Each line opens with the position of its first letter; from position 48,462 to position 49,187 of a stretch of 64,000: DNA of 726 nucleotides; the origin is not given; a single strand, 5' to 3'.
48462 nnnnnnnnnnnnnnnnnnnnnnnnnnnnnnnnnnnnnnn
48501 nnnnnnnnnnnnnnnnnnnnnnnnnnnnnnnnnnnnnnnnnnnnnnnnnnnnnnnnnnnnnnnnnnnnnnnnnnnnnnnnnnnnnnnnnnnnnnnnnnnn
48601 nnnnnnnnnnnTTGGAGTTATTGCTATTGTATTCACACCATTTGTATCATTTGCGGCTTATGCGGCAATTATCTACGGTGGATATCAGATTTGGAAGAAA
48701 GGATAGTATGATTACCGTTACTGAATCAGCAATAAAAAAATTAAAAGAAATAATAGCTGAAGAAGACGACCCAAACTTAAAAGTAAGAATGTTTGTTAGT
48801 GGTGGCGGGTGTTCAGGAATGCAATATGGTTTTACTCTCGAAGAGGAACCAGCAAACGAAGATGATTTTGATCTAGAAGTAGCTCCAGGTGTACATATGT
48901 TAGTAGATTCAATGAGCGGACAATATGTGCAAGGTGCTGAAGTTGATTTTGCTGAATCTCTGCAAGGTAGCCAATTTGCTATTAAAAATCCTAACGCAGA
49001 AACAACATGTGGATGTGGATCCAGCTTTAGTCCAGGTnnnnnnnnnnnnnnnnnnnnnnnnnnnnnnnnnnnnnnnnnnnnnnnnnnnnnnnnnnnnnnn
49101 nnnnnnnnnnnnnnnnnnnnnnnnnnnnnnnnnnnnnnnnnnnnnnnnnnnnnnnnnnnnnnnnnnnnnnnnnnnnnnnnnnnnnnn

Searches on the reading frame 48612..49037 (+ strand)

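Call 20: search_protein_families(library=pfam, max_evalue=0.01, proteins=[window:48612-49037:+])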
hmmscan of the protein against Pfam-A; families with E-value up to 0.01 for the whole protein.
window:48612-49037:+ (142 aa): 1 family
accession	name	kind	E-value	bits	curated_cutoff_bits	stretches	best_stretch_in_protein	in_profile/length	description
PF01521.26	Fe-S_biosyn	-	1e-18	68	26.3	1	34-136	3-109/110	Iron-sulphur cluster biosynthesis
